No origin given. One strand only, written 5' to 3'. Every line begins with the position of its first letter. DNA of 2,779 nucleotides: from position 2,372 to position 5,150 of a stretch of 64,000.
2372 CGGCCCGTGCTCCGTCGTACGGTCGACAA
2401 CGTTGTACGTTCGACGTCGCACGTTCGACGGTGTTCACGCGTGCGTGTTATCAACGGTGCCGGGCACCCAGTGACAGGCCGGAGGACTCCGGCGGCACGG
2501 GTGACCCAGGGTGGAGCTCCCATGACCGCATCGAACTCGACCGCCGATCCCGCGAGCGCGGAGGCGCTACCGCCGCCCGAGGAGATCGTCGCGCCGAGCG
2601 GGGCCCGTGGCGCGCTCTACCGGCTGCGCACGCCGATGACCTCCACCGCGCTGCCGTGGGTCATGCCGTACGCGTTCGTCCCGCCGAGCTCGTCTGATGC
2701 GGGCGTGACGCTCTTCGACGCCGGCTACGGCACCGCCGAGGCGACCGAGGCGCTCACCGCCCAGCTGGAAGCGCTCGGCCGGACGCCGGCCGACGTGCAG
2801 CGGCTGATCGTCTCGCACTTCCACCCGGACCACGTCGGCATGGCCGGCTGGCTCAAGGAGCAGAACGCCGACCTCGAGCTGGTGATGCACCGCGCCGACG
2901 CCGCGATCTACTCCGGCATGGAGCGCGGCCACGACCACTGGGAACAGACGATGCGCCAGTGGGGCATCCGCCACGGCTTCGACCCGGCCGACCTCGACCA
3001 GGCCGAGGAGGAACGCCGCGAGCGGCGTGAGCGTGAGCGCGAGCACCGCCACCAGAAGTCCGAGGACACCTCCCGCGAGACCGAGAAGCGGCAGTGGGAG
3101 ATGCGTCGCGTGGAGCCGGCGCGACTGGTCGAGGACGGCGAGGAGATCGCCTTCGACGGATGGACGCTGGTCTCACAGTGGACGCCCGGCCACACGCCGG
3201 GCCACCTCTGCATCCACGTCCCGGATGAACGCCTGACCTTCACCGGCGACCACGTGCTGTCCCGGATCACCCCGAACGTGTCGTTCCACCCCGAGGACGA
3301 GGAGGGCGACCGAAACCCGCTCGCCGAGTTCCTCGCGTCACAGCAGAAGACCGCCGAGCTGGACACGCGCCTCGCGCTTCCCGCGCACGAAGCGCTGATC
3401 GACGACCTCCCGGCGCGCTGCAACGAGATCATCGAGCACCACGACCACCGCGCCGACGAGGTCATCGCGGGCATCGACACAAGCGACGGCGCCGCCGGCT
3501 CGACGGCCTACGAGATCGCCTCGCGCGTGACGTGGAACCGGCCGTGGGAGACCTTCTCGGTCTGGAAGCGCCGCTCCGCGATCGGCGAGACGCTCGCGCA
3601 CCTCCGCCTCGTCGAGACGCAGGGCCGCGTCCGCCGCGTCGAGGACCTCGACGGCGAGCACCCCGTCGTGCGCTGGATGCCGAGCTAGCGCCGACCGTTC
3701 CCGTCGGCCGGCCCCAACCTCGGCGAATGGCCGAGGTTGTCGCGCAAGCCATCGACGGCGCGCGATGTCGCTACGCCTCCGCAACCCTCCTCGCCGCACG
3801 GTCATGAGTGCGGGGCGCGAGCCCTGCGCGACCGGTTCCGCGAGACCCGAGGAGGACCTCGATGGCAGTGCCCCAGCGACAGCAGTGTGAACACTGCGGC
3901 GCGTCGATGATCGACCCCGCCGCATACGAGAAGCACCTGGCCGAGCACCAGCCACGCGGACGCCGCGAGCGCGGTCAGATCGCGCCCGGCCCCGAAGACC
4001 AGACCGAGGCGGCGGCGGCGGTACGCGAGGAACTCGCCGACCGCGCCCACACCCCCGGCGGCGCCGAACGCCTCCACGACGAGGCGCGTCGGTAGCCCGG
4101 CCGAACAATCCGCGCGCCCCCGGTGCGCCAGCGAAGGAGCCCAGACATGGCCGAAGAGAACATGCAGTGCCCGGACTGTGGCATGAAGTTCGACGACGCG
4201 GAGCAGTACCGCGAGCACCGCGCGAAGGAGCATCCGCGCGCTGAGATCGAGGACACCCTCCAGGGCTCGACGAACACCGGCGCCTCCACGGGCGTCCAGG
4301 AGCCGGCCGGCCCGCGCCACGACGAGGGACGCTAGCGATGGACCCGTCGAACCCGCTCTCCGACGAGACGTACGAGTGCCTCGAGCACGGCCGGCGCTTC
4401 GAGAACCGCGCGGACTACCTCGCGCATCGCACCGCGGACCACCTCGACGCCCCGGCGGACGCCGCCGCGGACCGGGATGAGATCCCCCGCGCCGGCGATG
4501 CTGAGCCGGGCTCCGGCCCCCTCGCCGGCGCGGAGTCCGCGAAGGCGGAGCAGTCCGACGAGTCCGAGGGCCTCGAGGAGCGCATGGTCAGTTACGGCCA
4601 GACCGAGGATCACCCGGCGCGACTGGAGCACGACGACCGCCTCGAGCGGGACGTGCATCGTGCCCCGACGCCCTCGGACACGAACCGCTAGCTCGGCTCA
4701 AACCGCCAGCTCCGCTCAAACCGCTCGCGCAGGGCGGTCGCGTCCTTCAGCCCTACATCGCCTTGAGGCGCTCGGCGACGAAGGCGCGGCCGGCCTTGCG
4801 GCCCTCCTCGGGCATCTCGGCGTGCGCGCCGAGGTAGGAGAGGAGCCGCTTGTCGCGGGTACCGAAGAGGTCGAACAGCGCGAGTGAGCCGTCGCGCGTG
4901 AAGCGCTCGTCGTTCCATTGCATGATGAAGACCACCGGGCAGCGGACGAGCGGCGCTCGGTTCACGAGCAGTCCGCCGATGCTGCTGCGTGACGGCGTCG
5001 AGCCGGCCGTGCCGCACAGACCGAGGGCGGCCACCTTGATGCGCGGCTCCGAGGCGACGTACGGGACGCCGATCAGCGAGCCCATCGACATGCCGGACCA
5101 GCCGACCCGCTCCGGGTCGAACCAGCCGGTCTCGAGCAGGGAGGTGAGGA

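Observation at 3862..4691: Tandem triplet of paralogous microproteins, each with one classical-spacing C2H2-type zinc finger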

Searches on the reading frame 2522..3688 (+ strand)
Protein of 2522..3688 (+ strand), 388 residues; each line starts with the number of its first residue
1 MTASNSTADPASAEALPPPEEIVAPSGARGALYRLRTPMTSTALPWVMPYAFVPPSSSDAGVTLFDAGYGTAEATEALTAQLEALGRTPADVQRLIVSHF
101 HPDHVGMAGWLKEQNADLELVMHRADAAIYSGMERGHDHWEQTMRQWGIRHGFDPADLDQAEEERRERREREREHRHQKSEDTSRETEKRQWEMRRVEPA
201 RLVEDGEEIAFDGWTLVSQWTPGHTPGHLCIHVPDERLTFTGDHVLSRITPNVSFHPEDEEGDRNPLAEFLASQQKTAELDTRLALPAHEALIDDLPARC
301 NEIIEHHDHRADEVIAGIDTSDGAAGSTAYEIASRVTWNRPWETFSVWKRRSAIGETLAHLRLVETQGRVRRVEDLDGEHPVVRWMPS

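Call 3: search_protein_families(library=pfam, proteins=[window:2522-3688:+], max_evalue=1)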
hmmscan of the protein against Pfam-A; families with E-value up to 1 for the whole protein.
window:2522-3688:+ (388 aa): 5 families
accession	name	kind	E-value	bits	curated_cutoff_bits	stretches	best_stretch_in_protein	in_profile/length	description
PF00753.33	Lactamase_B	-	1.4e-25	90.9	22.7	1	59-276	14-176/196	Metallo-beta-lactamase superfamily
PF12706.13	Lactamase_B_2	-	0.0026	17.8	27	1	64-123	4-63/200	Beta-lactamase superfamily domain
PF21221.3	B_lactamase-like_C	-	0.036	14.2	27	1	353-370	29-46/46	Metallo-beta-lactamase-like, C-terminal domain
PF19583.5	ODP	-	0.067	13.5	27.2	0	64-126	16-75/194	ODP family beta lactamase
PF00636.31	Ribonuclease_3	-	0.13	13.5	27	1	236-288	1-55/102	Ribonuclease III domain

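Call 4: search_protein_families(library=ncbifam, proteins=[window:2522-3688:+], max_evalue=1)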
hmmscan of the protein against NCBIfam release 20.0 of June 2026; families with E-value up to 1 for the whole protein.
window:2522-3688:+ (388 aa): 48 families (the best 25 are shown)
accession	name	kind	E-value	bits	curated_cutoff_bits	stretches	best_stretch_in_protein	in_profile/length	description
NF053820.1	MBLfold_Strvi7410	exception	5.1e-46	157.6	525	1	57-376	30-335/343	Strvi_7410 family MBL fold metallo-hydrolase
NF033105.1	bla_subclass_B3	equivalog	9.5e-16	57.8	240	2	58-138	30-108/257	subclass B3 metallo-beta-lactamase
NF012229.1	bla_class_B_core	domain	2.2e-12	47.3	100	2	58-127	22-85/139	metallo-beta-lactamase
NF040644.1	blaPAM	exception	3.7e-10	39.4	615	2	58-128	64-130/287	PAM family subclass B3 metallo-beta-lactamase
NF000438.2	blaPOM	exception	1.2e-09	37.7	610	2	197-237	152-192/286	POM family subclass B3 metallo-beta-lactamase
TIGR04559.1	SoxH_rel_PQQ_2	hypoth_equivalog_domain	6.5e-09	35.6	280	2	61-146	40-117/283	quinoprotein relay system zinc metallohydrolase 2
NF047979.1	lactonase_AidB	equivalog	3.9e-08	32.9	360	1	58-130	58-133/271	AidB family quorum-quenching N-acyl homoserine lactonase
TIGR03413.1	GSH_gloB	equivalog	1.1e-07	31.5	200.8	2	201-247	84-130/248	hydroxyacylglutathione hydrolase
NF000427.2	blaCAU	exception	2.1e-07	30.5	500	2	57-136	32-110/262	CAU/MBL1b family subclass B3 metallo-beta-lactamase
NF047925.1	pyridox_lacton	equivalog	7.8e-07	29.1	325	1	75-114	72-111/268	4-pyridoxolactonase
NF047896.1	blaMIM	exception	1.8e-06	27.5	640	1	57-118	76-136/306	MIM family subclass B3 metallo-beta-lactamase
NF040470.1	blaEAM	exception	1.9e-06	27.1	660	1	59-130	89-158/318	EAM family subclass B3 metallo-beta-lactamase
NF033106.1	blaL1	exception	4.6e-06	25.8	560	2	60-129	68-133/290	L1 family subclass B3 metallo-beta-lactamase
NF045700.1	AHLLactAttM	equivalog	5.4e-06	26.1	390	1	74-111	76-113/257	AttM family quorum-quenching N-acyl homoserine lactonase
NF047893.1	blaSAM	exception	5.4e-06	25.9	550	2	200-230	164-194/295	SAM family subclass B3 metallo-beta-lactamase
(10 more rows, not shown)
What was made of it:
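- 2522..3688 (+): Context: MBL-fold metallo-hydrolase (388 aa) with a highly charged ER-rich insert. It is the invariable upstream neighbour of the finger genes. Pfam Lactamase_B E=1.4e-25; NCBIfam Strvi_7410-family E=5e-46, below cut-off (calls 3, 4).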

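Call 24: find_related_loci(query=A3, collection=genome_contigs, flank=4000)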
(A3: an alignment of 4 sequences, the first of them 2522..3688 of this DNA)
Query A3 (388 aa) in genome_contigs; peptide patterns used: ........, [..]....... (x = any residue, [..] = any of these).
236 stretches matched a pattern; 6 encode a relative of the query (tblastn E <= 1e-3); 6 distinct loci.
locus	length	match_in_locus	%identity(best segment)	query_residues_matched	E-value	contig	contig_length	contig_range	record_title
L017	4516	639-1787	92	1-385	0e+0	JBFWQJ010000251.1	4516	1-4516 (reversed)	MAG: Dehalococcoidia bacterium isolate CA_2019_TPBF_180 NODE_72914_length_4516_cov_2.431533_TPBF, whole genome shotgun s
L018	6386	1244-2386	76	1-386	0e+0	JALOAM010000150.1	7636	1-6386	MAG: Dehalococcoidia bacterium isolate SO_2017_LW2 bin 160 scaffold_20556_c1_LW138R_2017, whole genome shotgun sequence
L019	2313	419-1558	62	13-385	8e-164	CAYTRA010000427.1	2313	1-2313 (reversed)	MAG TPA_asm: uncultured Dehalococcoidaceae bacterium isolate SRP263527_co1_137 genome assembly, contig: NODE_49864_lengt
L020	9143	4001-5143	78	1-386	0e+0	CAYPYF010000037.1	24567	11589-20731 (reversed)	MAG TPA_asm: uncultured Dehalococcoidaceae bacterium isolate SRP344714_co2_30 genome assembly, contig: NODE_5183_length_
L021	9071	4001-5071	53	18-375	4e-116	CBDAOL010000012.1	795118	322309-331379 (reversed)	MAG: Dehalococcoidia bacterium isolate 54d9b4f5-af26-4cce-865f-5107084379f7 genome assembly, contig: contig_12, whole ge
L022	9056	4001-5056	53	18-370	6e-114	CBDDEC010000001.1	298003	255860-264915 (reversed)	MAG: Dehalococcoidia bacterium isolate 6f6a38c2-1f49-4886-adb0-6b5e3ccd8930 genome assembly, contig: contig_1, whole gen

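Call 67: search_protein_families(library=padloc, proteins=[window:2522-3688:+], max_evalue=1)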
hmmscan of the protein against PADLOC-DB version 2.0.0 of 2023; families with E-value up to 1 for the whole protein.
window:2522-3688:+ (388 aa): 1 family
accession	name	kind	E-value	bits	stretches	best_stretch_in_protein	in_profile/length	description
PDLC03854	LmuA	-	0.0049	14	1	64-119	30-85/345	-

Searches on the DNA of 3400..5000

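Call 75: search_rna_families(source=window, start=3400, end=5000, threshold=evalue, max_evalue=1)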
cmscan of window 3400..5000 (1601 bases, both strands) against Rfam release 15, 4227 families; matches with E-value up to 1: 1.
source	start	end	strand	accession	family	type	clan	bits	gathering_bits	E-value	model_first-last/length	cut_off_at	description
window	4709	4762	-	RF01303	sR49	Gene; snRNA; snoRNA; CD-box;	-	19.2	50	0.5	1-56/56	no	Small nucleolar RNA sR49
